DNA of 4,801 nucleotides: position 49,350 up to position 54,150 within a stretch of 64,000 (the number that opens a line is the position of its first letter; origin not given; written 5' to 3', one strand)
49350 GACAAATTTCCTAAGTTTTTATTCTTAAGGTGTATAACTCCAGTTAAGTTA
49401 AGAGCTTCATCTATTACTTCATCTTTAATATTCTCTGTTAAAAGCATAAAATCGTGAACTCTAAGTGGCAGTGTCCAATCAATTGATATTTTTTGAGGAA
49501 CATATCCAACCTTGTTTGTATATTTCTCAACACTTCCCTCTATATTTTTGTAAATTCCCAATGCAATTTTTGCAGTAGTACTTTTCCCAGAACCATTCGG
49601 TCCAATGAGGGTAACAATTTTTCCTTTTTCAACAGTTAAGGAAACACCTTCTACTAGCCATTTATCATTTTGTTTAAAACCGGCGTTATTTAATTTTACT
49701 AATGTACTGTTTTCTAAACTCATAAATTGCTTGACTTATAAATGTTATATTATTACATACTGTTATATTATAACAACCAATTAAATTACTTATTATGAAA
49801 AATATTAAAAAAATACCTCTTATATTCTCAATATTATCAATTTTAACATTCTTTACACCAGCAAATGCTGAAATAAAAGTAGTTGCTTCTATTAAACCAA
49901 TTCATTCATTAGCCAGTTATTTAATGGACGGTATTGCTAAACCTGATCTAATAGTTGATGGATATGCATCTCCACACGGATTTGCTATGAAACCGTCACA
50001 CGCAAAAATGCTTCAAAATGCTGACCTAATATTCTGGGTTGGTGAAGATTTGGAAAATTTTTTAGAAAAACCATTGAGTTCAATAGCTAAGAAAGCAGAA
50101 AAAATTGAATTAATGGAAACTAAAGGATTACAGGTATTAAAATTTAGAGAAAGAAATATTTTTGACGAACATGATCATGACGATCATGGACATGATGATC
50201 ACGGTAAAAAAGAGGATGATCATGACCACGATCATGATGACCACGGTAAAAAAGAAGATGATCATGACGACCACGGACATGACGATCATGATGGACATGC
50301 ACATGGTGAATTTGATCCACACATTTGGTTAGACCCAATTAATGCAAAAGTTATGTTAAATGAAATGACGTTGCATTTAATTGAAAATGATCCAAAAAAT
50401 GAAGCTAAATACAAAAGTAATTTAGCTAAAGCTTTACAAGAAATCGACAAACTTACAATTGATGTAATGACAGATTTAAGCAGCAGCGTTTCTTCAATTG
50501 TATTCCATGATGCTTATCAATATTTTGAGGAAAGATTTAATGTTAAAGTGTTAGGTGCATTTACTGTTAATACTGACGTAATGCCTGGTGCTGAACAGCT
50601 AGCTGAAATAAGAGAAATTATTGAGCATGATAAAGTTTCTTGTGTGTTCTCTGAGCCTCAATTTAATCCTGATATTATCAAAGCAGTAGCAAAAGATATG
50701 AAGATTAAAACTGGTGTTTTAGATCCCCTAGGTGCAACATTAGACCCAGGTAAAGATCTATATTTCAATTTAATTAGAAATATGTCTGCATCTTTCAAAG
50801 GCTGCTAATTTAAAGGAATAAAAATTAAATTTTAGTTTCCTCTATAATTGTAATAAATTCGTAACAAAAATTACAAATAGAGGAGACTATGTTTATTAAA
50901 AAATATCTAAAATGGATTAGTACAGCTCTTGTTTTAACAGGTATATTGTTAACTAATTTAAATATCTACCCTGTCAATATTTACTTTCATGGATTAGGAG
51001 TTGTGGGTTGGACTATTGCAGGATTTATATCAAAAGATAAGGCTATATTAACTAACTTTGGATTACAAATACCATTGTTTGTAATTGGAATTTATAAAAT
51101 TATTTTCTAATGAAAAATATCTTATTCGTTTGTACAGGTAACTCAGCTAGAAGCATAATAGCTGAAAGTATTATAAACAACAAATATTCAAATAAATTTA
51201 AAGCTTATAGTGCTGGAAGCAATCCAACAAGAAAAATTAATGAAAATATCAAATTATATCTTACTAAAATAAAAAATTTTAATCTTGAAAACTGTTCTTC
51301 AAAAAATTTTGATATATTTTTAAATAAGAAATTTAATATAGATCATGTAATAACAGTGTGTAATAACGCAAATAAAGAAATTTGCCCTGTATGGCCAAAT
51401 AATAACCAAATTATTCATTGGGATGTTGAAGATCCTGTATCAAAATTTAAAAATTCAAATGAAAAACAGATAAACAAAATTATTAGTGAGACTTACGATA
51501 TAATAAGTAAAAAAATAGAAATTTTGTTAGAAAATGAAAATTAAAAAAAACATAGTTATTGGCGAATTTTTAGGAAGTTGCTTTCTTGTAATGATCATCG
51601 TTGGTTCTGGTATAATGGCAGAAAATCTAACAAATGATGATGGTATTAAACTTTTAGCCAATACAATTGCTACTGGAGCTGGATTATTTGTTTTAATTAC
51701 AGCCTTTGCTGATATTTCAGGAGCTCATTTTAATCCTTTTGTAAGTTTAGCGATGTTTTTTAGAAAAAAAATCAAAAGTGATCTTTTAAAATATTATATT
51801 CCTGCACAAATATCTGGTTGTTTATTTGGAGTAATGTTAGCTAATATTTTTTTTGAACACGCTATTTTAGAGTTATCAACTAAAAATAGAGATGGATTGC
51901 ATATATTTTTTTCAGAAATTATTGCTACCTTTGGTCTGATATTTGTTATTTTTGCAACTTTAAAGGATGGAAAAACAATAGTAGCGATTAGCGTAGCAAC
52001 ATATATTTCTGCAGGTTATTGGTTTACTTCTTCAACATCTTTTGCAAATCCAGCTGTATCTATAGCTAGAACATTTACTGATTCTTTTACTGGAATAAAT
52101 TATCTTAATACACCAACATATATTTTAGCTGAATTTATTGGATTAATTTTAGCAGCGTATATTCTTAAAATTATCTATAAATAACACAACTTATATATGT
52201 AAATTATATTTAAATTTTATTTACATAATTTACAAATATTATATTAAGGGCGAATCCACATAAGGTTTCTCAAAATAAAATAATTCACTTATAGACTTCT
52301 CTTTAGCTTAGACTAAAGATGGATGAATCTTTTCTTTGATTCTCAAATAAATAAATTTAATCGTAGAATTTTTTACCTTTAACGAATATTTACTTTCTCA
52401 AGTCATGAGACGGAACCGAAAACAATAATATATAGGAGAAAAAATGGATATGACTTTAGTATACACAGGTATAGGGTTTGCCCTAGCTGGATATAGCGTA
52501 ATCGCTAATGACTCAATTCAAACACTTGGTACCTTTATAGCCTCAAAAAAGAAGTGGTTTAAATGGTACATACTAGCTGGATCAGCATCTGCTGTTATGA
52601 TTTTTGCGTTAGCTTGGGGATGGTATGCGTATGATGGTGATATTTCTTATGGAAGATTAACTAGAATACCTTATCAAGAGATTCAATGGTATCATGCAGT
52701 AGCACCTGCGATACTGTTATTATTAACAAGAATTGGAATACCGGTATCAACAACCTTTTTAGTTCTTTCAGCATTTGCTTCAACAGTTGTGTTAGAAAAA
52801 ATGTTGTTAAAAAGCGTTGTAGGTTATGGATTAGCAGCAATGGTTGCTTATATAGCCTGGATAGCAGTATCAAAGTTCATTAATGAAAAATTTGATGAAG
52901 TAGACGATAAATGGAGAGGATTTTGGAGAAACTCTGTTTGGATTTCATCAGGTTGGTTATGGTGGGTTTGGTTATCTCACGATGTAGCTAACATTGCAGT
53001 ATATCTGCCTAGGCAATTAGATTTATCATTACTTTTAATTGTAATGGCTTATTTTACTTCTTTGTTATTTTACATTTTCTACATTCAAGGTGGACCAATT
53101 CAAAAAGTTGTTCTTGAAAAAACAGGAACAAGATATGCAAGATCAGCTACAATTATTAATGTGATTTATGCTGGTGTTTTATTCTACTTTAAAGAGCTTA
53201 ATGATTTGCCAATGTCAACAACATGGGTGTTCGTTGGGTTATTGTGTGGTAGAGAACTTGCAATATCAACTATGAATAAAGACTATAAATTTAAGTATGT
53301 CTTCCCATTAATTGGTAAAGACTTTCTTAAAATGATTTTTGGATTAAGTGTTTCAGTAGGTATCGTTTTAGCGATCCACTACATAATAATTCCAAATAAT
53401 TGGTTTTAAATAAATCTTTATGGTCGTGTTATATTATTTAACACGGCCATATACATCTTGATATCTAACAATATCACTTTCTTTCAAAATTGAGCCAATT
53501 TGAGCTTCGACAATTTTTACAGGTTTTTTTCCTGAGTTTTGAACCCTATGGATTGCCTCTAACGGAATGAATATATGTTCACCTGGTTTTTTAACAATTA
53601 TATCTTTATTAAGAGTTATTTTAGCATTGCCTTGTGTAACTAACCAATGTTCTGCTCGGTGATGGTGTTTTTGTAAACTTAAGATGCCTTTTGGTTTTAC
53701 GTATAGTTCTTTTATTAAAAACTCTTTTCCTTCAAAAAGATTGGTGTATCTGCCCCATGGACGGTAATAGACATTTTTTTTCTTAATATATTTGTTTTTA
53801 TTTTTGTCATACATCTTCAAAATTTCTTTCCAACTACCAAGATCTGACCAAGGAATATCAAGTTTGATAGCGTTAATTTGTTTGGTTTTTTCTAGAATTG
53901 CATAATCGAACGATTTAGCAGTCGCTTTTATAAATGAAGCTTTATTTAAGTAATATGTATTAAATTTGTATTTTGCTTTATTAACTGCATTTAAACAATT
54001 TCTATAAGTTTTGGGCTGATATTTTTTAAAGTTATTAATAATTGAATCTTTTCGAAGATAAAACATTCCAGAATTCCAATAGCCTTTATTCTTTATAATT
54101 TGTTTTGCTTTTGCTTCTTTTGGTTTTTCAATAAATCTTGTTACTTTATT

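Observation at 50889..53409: Candidate arsenate/phosphate handling module: 3-TM protein, arsC, aquaporin and PiT-fold transporter, no ArsR/Acr3/ArsB in the window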

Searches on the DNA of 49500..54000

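Call 8: search_rna_families(source=window, start=49500, end=54000, threshold=evalue, max_evalue=1)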
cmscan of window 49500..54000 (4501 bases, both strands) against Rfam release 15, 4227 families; matches with E-value up to 1: 1.
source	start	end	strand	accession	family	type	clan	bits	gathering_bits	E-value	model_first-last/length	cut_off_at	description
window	50215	50283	-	RF01059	mir-598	Gene; miRNA;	-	26.2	69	0.027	1-80/80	no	mir-598 microRNA precursor family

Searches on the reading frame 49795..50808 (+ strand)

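Call 3: search_protein_families(library=pfam, proteins=[window:49795-50808:+], max_evalue=0.01)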
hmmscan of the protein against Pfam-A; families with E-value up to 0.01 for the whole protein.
window:49795-50808:+ (337 aa): 1 family
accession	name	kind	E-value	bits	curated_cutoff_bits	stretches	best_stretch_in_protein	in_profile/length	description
PF01297.22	ZnuA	-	1.1e-61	209.1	29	1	29-335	1-261/263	Zinc-uptake complex component A periplasmic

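Call 4: search_protein_families(library=ncbifam, proteins=[window:49795-50808:+], max_evalue=0.01)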
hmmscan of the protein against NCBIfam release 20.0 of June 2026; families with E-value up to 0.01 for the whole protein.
window:49795-50808:+ (337 aa): 9 families
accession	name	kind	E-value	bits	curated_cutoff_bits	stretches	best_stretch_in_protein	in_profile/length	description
NF007091.2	PRK09545.1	equivalog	1.6e-81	274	268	1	8-337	6-315/318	zinc ABC transporter substrate-binding protein ZnuA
NF040870.1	AztC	equivalog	9.3e-50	169.6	350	1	29-332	1-271/277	zinc ABC transporter substrate-binding protein AztC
NF053842.1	MnTportMntCDein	equivalog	8.4e-25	87.5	400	2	157-305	94-247/281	manganese ABC transporter substrate-binding protein MntC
TIGR03772.1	anch_rpt_subst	equivalog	1.7e-22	79.8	350.45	1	168-337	311-484/486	anchored repeat ABC transporter, substrate-binding protein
NF033605.1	Zn_bnd_ABC_AdcA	exception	1.9e-21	76.6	700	2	148-305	126-285/517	zinc ABC transporter substrate-binding lipoprotein AdcA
NF040928.1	ABC_lipo_SloC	subfamily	5.7e-16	58.5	525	1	169-305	127-267/304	metal ABC transporter substrate-binding lipoprotein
NF053703.1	Mn_SBP_EfaA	exception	1.4e-14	53.9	485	1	170-304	135-273/310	Mn/Fe ABC transporter substrate-binding lipoprotein EfaA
NF047355.1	ABC_bind_Mn_Staph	exception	7.7e-13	48.3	500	2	168-308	132-278/309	manganese ABC transporter substrate-binding lipoprotein MntC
NF004399.0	PRK05758.1-1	equivalog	0.00028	20.8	160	1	181-310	31-161/179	F0F1 ATP synthase subunit delta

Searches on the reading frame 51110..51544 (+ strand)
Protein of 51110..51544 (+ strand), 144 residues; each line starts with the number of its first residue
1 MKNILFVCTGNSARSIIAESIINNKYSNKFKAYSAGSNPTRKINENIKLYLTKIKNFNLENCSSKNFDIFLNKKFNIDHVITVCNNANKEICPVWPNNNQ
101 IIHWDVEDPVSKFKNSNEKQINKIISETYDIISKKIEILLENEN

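Call 3: search_protein_families(library=pfam, proteins=[window:51110-51544:+], max_evalue=0.01)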
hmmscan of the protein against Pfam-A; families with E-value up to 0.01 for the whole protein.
window:51110-51544:+ (144 aa): 1 family
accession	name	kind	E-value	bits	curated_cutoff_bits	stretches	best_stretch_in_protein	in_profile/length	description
PF01451.26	LMWPc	-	2.8e-15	57.2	23.2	1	4-124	1-136/144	Low molecular weight phosphotyrosine protein phosphatase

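Call 4: search_protein_families(library=ncbifam, proteins=[window:51110-51544:+], max_evalue=0.01)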
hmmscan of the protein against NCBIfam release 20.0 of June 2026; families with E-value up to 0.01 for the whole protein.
window:51110-51544:+ (144 aa): 4 families
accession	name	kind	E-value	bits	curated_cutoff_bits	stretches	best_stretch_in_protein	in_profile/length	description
TIGR02691.1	arsC_pI258_fam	equivalog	5.9e-18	65.4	174.3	1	4-137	1-127/129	arsenate reductase (thioredoxin)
NF010053.0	PRK13530.1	subfamily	9e-16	58.4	215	1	2-115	4-112/133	arsenate reductase (thioredoxin)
TIGR02689.1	ars_reduc_gluta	equivalog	1.9e-06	28.1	157.6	1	2-112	1-106/126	arsenate reductase, glutathione/glutaredoxin type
NF007520.0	PRK10126.1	equivalog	0.00023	21.6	243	1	2-108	3-111/147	low molecular weight protein-tyrosine-phosphatase Wzb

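Call 6: search_solved_structures(query=window:51110-51544:+, max_evalue=0.001, show_alignments=3)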
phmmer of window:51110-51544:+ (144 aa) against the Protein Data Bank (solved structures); distinct sequences matched with E-value up to 0.001: 13.
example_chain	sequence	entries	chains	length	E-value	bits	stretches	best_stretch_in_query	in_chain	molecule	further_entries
8p5n_A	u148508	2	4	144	1.3e-11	48.2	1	3-120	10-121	Low molecular weight phosphatase family protein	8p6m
1lju_A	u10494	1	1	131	7.3e-11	45.7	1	2-114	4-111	arsenate reductase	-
1y1l_A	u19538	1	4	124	1.5e-10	44.7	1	4-121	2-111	arsenate reductase (arsC)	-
1jl3_A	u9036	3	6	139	2.1e-10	44.2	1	2-118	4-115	ARSENATE REDUCTASE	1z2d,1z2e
2cd7_A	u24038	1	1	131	2.5e-10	44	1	2-114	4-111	PROTEIN ARSC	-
1ljl_A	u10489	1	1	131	2.8e-10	43.8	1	2-114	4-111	arsenate reductase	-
1jf8_A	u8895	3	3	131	1.9e-09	41.1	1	2-114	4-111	arsenate reductase | Protein arsC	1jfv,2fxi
1lk0_A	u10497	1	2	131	3.2e-09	40.4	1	2-114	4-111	arsenate reductase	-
2ipa_B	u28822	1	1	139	3.5e-08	37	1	2-118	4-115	Protein arsC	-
1rxe_A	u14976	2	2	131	4.6e-08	36.6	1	2-114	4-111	Arsenate reductase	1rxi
3t38_A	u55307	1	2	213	9.2e-07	32.4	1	3-127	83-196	Arsenate Reductase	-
3rh0_A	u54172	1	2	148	0.00024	24.6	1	1-109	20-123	ARSENATE REDUCTASE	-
2l19_A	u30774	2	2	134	0.0003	24.3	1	1-111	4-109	Arsenate reductase | Glutaredoxin arsenate reductase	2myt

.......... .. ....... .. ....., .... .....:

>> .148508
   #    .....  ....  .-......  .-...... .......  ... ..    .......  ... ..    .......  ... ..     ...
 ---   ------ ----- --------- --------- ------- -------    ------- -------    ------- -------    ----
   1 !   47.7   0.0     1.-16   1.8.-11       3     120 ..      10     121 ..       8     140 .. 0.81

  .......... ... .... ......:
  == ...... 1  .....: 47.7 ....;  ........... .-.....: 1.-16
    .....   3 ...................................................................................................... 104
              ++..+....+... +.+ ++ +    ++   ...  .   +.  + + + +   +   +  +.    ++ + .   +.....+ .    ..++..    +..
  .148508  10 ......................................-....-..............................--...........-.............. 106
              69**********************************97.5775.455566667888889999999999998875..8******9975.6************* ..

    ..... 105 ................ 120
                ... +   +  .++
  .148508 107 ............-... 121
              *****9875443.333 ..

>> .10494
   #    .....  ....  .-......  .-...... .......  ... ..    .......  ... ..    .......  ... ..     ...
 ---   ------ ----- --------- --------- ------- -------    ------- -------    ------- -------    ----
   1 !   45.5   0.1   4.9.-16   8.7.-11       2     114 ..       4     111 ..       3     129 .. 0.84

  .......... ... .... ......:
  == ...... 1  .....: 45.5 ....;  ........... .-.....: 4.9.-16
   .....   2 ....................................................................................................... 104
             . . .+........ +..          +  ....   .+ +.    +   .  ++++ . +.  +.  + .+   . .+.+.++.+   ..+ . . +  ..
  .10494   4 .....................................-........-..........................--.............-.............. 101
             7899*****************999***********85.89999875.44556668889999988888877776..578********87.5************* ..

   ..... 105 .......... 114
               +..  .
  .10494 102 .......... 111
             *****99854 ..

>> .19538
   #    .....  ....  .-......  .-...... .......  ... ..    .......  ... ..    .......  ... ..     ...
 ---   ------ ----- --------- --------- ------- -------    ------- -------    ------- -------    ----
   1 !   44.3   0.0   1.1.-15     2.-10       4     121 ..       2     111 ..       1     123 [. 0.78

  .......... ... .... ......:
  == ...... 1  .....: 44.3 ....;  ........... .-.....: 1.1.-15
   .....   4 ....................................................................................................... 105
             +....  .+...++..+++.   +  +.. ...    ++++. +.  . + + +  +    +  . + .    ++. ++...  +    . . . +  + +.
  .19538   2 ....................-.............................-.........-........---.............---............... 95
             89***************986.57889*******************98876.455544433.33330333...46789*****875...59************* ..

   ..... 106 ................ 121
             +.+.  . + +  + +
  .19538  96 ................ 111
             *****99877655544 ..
